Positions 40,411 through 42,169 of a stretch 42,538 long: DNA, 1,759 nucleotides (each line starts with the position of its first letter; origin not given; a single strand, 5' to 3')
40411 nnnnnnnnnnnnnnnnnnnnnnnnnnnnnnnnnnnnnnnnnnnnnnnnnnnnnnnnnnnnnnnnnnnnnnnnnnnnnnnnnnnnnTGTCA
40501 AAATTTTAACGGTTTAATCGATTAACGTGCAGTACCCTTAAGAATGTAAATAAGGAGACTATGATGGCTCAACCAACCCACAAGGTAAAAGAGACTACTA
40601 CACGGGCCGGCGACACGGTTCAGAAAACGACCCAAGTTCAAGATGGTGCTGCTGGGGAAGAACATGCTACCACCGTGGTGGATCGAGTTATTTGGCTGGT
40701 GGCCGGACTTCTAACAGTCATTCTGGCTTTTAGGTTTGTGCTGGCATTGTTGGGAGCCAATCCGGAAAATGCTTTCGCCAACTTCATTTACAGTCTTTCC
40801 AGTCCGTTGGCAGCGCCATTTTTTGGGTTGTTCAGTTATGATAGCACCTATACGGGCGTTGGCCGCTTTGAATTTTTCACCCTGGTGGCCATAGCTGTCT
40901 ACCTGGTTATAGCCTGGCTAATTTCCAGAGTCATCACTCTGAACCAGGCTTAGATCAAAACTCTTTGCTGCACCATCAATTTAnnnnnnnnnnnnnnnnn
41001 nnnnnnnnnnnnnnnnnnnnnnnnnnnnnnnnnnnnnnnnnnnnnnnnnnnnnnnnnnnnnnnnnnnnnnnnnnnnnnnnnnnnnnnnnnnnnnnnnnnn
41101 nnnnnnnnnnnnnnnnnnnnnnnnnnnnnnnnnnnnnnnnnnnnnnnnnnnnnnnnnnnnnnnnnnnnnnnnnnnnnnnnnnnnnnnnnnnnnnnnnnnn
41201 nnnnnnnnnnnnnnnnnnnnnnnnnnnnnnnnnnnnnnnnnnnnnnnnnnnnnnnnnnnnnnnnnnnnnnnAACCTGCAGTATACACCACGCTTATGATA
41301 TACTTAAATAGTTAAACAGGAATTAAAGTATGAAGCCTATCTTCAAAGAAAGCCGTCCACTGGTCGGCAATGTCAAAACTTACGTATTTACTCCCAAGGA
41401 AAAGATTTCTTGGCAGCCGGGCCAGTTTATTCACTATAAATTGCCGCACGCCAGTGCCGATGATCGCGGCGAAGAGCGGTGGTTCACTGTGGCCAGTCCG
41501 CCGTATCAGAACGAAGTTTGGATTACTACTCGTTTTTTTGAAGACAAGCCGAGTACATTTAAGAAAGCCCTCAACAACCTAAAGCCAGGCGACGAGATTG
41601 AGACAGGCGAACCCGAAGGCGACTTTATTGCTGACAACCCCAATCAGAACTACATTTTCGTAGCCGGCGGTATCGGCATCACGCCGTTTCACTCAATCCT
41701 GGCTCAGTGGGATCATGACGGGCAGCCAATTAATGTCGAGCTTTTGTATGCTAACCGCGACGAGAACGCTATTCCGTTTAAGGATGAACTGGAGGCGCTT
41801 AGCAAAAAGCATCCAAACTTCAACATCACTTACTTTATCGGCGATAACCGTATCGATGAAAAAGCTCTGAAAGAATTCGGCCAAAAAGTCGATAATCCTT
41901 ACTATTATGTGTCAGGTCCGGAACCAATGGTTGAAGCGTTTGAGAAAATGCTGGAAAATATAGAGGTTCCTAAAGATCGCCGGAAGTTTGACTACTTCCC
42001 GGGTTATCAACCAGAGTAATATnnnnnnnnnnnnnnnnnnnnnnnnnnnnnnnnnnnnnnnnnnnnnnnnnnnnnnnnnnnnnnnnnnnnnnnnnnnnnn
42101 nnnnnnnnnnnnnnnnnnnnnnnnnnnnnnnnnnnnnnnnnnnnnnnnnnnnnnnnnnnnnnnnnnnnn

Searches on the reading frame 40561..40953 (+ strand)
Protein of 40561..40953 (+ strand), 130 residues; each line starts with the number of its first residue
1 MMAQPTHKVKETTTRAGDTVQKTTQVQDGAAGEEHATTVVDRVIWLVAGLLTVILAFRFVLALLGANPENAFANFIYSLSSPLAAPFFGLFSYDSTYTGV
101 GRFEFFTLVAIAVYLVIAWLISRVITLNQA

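Call 57: search_protein_families(library=pfam, proteins=[window:40561-40953:+], max_evalue=0.001)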
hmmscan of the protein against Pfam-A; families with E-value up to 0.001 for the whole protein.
window:40561-40953:+ (130 aa): 1 family
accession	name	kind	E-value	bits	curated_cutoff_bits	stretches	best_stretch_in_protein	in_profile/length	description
PF02325.22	YGGT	-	6.3e-05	23.8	27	1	47-120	3-69/70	YGGT family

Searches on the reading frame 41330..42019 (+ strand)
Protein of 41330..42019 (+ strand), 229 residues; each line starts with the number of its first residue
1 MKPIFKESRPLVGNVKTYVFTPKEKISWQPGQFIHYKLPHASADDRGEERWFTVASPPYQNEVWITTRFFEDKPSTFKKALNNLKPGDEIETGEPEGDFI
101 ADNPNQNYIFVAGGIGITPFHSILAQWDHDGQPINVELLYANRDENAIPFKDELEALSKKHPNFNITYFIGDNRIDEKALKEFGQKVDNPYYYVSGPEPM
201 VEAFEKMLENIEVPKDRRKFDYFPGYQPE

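Call 57: search_protein_families(library=pfam, proteins=[window:41330-42019:+], max_evalue=0.001)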
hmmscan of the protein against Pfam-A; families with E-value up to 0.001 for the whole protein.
window:41330-42019:+ (229 aa): 1 family
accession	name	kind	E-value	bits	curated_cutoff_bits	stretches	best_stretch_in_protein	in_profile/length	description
PF00175.26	NAD_binding_1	-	1.3e-14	55.2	22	1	110-205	1-108/109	Oxidoreductase NAD-binding domain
